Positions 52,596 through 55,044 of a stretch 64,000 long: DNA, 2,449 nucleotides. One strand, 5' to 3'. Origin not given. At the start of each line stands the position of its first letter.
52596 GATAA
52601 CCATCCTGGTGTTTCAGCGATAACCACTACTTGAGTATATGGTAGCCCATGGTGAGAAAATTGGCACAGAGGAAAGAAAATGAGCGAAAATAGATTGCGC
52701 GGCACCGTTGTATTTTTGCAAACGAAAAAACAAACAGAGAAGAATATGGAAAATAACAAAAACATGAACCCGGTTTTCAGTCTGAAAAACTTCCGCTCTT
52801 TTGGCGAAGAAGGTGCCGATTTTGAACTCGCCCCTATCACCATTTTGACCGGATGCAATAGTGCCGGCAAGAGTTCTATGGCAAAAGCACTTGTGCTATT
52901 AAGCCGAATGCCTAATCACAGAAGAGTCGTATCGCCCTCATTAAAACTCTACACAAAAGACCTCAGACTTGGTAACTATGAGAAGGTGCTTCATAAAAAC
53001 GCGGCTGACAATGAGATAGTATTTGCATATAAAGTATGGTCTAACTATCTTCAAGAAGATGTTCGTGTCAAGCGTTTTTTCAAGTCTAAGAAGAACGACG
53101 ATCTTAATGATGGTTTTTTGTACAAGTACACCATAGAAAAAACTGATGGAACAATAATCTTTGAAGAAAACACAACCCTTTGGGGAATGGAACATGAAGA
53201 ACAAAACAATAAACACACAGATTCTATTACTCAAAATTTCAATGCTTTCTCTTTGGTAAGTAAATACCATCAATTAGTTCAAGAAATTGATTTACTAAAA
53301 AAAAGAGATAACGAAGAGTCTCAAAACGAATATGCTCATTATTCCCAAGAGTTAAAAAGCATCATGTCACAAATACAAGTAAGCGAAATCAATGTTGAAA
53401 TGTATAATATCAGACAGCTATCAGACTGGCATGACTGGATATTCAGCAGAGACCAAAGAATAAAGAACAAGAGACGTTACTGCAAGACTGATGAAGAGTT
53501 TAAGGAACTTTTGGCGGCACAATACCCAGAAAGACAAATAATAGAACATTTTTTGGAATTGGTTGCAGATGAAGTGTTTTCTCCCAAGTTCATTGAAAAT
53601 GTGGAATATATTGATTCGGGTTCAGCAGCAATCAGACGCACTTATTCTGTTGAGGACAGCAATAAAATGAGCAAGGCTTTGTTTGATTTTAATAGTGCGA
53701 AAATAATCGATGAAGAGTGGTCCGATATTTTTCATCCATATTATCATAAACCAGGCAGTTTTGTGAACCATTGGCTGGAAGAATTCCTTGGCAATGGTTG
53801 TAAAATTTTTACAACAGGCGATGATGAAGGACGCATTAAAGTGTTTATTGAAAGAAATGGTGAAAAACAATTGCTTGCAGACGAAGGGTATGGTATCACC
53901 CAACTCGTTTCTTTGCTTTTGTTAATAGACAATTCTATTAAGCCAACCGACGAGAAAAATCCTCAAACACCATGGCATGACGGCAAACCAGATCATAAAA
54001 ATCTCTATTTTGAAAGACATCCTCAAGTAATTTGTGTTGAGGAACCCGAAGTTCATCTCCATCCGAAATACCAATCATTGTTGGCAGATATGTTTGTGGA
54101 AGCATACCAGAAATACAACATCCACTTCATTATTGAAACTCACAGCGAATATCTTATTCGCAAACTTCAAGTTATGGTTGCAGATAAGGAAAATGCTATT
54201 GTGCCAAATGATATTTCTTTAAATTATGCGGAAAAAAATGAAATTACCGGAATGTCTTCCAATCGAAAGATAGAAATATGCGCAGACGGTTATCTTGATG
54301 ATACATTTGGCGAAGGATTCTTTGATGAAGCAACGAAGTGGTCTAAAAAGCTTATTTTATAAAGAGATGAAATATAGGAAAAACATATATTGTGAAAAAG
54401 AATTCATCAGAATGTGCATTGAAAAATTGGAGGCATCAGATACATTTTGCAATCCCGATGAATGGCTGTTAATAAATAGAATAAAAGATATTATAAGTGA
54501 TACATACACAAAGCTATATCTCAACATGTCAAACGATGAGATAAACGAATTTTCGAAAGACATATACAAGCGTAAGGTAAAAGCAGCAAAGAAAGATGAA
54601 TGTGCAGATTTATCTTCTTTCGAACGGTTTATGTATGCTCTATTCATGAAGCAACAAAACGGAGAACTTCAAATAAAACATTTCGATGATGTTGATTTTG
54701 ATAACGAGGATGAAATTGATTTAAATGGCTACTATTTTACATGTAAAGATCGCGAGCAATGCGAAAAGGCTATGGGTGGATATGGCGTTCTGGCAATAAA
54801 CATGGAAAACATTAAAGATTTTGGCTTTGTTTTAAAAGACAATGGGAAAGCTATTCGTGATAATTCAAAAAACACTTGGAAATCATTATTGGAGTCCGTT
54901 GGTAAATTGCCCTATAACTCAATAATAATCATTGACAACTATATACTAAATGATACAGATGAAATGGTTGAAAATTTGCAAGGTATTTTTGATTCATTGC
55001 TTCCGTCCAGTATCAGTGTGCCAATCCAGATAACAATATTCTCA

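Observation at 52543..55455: Two-gene module: ABC/SMC-head-like ATPase plus an unknown partner with an HDR-containing PLD/MIT_C-like motif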

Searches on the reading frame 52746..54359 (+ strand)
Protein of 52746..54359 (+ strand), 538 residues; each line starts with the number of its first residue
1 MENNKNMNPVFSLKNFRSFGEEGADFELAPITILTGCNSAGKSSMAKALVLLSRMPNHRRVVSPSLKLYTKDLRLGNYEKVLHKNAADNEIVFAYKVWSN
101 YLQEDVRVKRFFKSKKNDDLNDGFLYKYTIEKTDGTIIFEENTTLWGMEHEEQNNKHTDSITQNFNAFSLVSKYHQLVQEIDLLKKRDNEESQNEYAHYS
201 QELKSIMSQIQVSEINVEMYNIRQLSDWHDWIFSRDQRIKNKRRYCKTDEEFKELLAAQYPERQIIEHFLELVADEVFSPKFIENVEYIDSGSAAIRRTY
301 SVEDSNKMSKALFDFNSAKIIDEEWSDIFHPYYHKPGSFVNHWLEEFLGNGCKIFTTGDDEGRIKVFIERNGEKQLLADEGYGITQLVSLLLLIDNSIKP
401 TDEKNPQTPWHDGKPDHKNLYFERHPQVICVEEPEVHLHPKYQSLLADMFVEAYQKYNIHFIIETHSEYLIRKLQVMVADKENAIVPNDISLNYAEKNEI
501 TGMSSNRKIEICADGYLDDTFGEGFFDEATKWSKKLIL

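Call 3: search_protein_families(library=pfam, proteins=[window:52746-54359:+], max_evalue=0.01)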
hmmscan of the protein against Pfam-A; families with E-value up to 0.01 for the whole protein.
window:52746-54359:+ (538 aa): 5 families
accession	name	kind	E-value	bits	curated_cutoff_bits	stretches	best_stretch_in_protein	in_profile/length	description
PF13175.12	AAA_15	-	5.7e-25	89.2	32.1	1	12-471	7-374/374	AAA ATPase domain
PF13304.12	AAA_21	-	1.1e-15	59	27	1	421-471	253-303/304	AAA domain, putative AbiEii toxin, Type IV TA system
PF13476.12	AAA_23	-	4.6e-06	27.9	27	1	12-256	3-173/201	AAA domain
PF12476.13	DUF3696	-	6.8e-05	23.5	22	1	486-531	2-47/52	Protein of unknown function (DUF3696)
PF02463.25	SMC_N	-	0.00012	22.1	40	1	12-52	6-48/220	RecF/RecN/SMC N terminal domain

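Call 4: search_protein_families(library=padloc, proteins=[window:52746-54359:+], max_evalue=0.01)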
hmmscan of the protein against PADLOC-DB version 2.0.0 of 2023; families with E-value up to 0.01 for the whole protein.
window:52746-54359:+ (538 aa): 95 families (the best 25 are shown)
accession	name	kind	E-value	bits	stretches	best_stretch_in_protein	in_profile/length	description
PDLC03878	NsnB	-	7.2e-41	139.1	1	12-537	6-343/345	-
PDLC04707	PDC-M55A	-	2.8e-30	103.6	2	424-536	302-409/421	-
PDLC02979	AriA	-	9.6e-27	92.7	1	12-471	7-373/373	-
PDLC04148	HEC-03B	-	1.5e-24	84.9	2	420-519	333-428/458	-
PDLC04177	HEC-01A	-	3.7e-19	67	2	424-483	295-357/393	-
PDLC04175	HEC-01A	-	1.9e-14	51.5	2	12-156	10-123/363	-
PDLC02980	AriA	-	2e-14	52.3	1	31-471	1-303/304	-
PDLC04178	HEC-01A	-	6.5e-14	49.8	2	12-52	13-51/399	-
PDLC00090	GajA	-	1.1e-13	48.8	2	12-62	7-58/659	AAA ATPase domain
PDLC00070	GajA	-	4.5e-12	43.4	1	364-470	249-336/596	AAA ATPase domain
PDLC00278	PtuA1|PtuA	-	7e-12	43.3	2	12-116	7-108/436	AAA ATPase domain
PDLC04389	PDC-M07A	-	9.1e-12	42.7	2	11-61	9-57/443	-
PDLC04214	HEC-02A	-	1.8e-11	41.9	1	427-507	239-320/338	-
PDLC04391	PDC-M07A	-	2.3e-11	41.3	1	10-207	4-191/412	-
PDLC04176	HEC-01A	-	2.6e-11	41.5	2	424-476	275-326/371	-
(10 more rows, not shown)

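Call 5: search_protein_families(library=ncbifam, proteins=[window:52746-54359:+], max_evalue=0.1)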
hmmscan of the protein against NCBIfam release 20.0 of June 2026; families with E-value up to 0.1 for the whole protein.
window:52746-54359:+ (538 aa): 7 families
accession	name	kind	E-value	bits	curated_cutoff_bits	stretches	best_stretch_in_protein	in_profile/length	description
NF047739.1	antiphage_MADS3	equivalog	2.6e-08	33.4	420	1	13-215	7-200/427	methylation-associated defense system AAA family ATPase MAD3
NF041760.1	PtuA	equivalog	4e-07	29.3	500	2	428-470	379-419/524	retron Ec78 anti-phage system effector ATPase PtuA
TIGR00611.2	recf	equivalog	0.00072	18.8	172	1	12-60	5-52/339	DNA replication/repair protein RecF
TIGR02211.1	LolD_lipo_ex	equivalog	0.0013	18.3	307.75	1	425-485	159-219/221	lipoprotein-releasing ABC transporter ATP-binding protein LolD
NF010157.0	PRK13636.1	equivalog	0.018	14.3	463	1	425-501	159-237/285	cobalt transporter ATP-binding subunit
TIGR04521.1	ECF_ATPase_2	equivalog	0.057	12.5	330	0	425-468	162-205/279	energy-coupling factor transporter ATPase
NF010155.0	PRK13634.1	equivalog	0.058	12.7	413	0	425-467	163-205/290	energy-coupling factor ABC transporter ATP-binding protein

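Call 6: search_protein_families(library=phrogs, proteins=[window:52746-54359:+], max_evalue=0.1)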
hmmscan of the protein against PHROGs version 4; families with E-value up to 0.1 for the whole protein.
window:52746-54359:+ (538 aa): 5 families
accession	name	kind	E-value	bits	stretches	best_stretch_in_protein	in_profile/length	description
phrog_21420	-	unknown function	1e-31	111.1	2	427-534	527-630/654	-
phrog_14430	-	unknown function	2.9e-14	54.1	2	429-527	341-438/444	-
phrog_3940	-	unknown function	1.5e-11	44.8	2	423-499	251-319/537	-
phrog_4747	-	unknown function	3.8e-10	40.5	2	424-472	332-380/610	-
phrog_9802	-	unknown function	5.5e-06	26.7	1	427-473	286-330/438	-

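Call 97: search_solved_structures(query=window:52746-54359:+, max_evalue=0.001)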
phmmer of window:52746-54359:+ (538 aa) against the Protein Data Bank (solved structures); distinct sequences matched with E-value up to 0.001: 0.

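Call 100: search_solved_structures(query=A5, max_evalue=0.01)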
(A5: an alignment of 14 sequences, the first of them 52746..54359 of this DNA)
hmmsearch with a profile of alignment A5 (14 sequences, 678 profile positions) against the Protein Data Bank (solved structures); distinct sequences matched with E-value up to 0.01: 24.
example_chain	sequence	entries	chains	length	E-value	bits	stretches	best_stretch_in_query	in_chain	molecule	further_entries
6p74_A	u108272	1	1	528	3.4e-10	42.6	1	2-46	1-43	Putative ATP-dependent endonuclease of the OLD family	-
9vh1_D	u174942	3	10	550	1.8e-06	30.3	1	564-603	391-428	Retron Ec78 probable ATPase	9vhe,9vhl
9kjx_B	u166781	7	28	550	2.1e-06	30.1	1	564-603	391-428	AAA family ATPase | Retron I-A effector PtuA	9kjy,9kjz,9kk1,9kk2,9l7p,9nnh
9u9y_A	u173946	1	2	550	1.2e-05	27.7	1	564-603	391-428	AAA family ATPase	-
9vkz_A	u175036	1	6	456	1.3e-05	27.5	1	564-603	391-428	Retron Ec78 probable ATPase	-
9nnb_C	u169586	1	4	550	2.8e-05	26.4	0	565-603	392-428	Retron I-A effector PtuA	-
9nnk_C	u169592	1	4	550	2.8e-05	26.4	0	565-603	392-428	Retreon I-A effector PtuA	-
8ee4_A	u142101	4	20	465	4.7e-05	25.6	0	1-46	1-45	PtuA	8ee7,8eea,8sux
1us8_A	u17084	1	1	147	8.1e-05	24.9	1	4-45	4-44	DNA DOUBLE-STRAND BREAK REPAIR RAD50 ATPASE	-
1f2t_A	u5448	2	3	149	8.3e-05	24.8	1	4-45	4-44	RAD50 ABC-ATPASE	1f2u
22bu_B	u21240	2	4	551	0.00017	23.8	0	564-603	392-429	AAA family ATPase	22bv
1ii8_A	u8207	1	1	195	0.00019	23.6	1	4-45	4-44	Rad50 ABC-ATPase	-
3qkr_A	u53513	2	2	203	0.00021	23.5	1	4-45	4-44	DNA double-strand break repair rad50 ATPase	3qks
9e8z_C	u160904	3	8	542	0.00023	23.3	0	5-64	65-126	Retron Ec83 probable ATPase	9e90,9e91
4nci_A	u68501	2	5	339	0.00036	22.7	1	4-45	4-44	DNA double-strand break repair Rad50 ATPase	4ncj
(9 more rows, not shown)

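Call 102: search_protein_families(library=padloc, alignment_id=A5, max_evalue=0.00001)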
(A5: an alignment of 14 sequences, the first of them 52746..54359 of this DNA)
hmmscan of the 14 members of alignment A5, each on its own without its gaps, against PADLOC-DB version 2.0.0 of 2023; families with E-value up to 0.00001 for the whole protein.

A. member 1, window:52746-54359:+ (538 aa): 71 families (the best 25 are shown)
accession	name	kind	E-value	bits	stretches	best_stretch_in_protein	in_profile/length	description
PDLC03878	NsnB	-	7.2e-41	139.1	1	12-537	6-343/345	-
PDLC04707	PDC-M55A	-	2.8e-30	103.6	2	424-536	302-409/421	-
PDLC02979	AriA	-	9.6e-27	92.7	1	12-471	7-373/373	-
PDLC04148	HEC-03B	-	1.5e-24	84.9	1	420-519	333-428/458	-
PDLC04177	HEC-01A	-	3.7e-19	67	2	424-483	295-357/393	-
PDLC04175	HEC-01A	-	1.9e-14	51.5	2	12-156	10-123/363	-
PDLC02980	AriA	-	2e-14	52.3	1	31-471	1-303/304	-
PDLC04178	HEC-01A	-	6.5e-14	49.8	2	12-52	13-51/399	-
PDLC00090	GajA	-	1.1e-13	48.8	1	12-62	7-58/659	AAA ATPase domain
PDLC00070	GajA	-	4.5e-12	43.4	1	364-470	249-336/596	AAA ATPase domain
PDLC00278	PtuA1|PtuA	-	7e-12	43.3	0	12-116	7-108/436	AAA ATPase domain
PDLC04389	PDC-M07A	-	9.1e-12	42.7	1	11-61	9-57/443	-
PDLC04214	HEC-02A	-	1.8e-11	41.9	1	427-507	239-320/338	-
PDLC04391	PDC-M07A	-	2.3e-11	41.3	1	10-207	4-191/412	-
PDLC04176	HEC-01A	-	2.6e-11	41.5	1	424-476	275-326/371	-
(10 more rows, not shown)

B. families by the number of members that match (of 14 scanned): 117 families (the first 25 are shown)
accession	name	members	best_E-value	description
PDLC03878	NsnB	14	2.6e-46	-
PDLC04707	PDC-M55A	14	3.6e-39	-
PDLC04148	HEC-03B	14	4.6e-29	-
PDLC02979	AriA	14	4.4e-27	-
PDLC02980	AriA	14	2.4e-20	-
PDLC04177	HEC-01A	14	1.6e-19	-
PDLC00082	GajA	14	2.9e-17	AAA ATPase domain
PDLC00091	GajA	14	1e-16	AAA ATPase domain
PDLC00096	GajA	14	1.4e-16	AAA ATPase domain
PDLC00099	GajA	14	1.7e-16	AAA ATPase domain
PDLC04178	HEC-01A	14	3.1e-16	-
PDLC02358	Old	14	9.3e-16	Old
PDLC00290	PtuA1|PtuA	14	9.6e-16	AAA ATPase domain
PDLC04214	HEC-02A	14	1.1e-15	-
PDLC04182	HEC-01A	14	1.5e-15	-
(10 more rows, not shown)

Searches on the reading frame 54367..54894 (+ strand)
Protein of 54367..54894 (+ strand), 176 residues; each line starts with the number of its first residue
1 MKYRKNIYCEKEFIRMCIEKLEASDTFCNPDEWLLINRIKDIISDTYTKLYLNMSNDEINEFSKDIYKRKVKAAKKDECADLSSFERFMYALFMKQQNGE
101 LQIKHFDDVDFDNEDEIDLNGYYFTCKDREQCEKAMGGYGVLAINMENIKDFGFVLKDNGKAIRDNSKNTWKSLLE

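Call 67: predict_structure(alignment_id=A4)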
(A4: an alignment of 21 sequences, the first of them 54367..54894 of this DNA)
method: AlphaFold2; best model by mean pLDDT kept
length: 176 residues; sequences in the alignment: 21
mean_pLDDT: 87.9   pTM: 0.81
mean pLDDT of the five models: 87.9, 87.3, 87.3, 87.1, 86.6
residues with pLDDT >= 90: 116; 70-90: 35; 50-70: 24; < 50: 1
segments of 3 or more residues with pLDDT < 50: none
pLDDT, mean of each block of 10 residues (from residue 1): 82 96 75 93 93 95 97 96 97 95 89 78 95 90 95 83 60 65
secondary structure, 60 per line:
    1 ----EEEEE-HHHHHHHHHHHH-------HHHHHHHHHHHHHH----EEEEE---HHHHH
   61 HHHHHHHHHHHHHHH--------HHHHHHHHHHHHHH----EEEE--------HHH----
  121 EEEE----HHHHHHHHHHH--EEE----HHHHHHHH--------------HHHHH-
elements in order: E5-9 H11-22 H30-43 E48-52 H56-75 H84-97 E102-105 E121-124 H129-139 E142-144 H149-156 H171-175

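Call 75: fold_search(model_id=the predicted structure, library=pdb)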
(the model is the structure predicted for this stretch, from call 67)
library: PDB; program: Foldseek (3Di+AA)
matches with E <= 10: 765; with E <= 0.001: 0
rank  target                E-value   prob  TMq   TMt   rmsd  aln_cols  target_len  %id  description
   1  1o4w                  1.5e-02  0.95  0.34  0.43   6.4       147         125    7  CRYSTAL STRUCTURE OF a PIN (PILT N-TERMINUS) DOMAIN CONTAINING PROTEIN (AF0591) FROM ARCHAEOGLOBUS FULGIDUS AT 1.90 A RE (released 2003-07-29)
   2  7og5_J                2.7e-02  0.57  0.27  0.28  13.4       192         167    9  RNA-free Ribonuclease P from Halorhodospira halophila (released 2021-07-07)
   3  4kp2_A                3.6e-02  0.63  0.28  0.15   9.5       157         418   11  Crystal structure of homoaconitase large subunit from methanococcus jannaschii (MJ1003) (released 2014-04-23)
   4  7og5_A                4.9e-02  0.41  0.24  0.26  11.1       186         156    9  RNA-free Ribonuclease P from Halorhodospira halophila (released 2021-07-07)
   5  7e8k_A                5.2e-02  0.51  0.28  0.26  13.9       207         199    6  Crystal structure of Proteinaceous RNase P (PRORP) from Planctomycetes bacterium GWF2_40_8 (released 2022-03-02)
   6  7e8o_B                5.2e-02  0.41  0.26  0.25  15.4       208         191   10  Crystal structure of proteinaceous RNase P(PRORP) from Planctomycetes bacterium GWF2_40_8 complexed with Escherichia c (released 2022-03-02)
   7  4rhf                  5.5e-02  0.28  0.27  0.25  10.6       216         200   11  Crystal structure of UbiX mutant V47S from Colwellia psychrerythraea 34H (released 2015-02-18)
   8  3f3s_B                7.0e-02  0.44  0.28  0.19   8.8       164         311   12  The Crystal Structure of Human Lambda-Crystallin, CRYL1 (released 2008-11-25)
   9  2p9j_G                1.1e-01  0.33  0.29  0.32  10.4       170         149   12  Crystal structure of AQ2171 from Aquifex aeolicus (released 2007-05-29)
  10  8qye_MOLB             1.3e-01  0.15  0.22  0.20  13.4       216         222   10  Catalytic core of endo-alpha-N-acetylgalactosaminidase from Bifidobacterium longum (EngBF) concieved by deep networ (released 2024-03-06)
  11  7e8j_A                1.5e-01  0.30  0.29  0.27  12.5       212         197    9  Crystal structure of Proteinaceous RNase P (PRORP) from Thermococcus celer (released 2022-03-02)
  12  8oqs_B                1.6e-01  0.51  0.28  0.10   7.6       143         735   11  Structure of Mycobacterium tuberculosis beta-oxidation trifunctional enzyme in complex with Fragment-M-83 (released 2024-01-24)
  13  5mq8_A                1.8e-01  0.33  0.30  0.31   8.1       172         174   10  Crystal structure of Rae1 (YacP) from Bacillus subtilis (released 2017-04-19)
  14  7o4q_B                2.0e-01  0.44  0.26  0.09   7.7       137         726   11  Structure of Mycobacterium tuberculosis beta-oxidation trifunctional enzyme in space group C2221 (unliganded) (released 2021-08-25)
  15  3h9g_A                2.2e-01  0.51  0.35  0.19   9.1       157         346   10  Crystal structure of E. coli MccB + MccA-N7isoASN (released 2009-06-16)
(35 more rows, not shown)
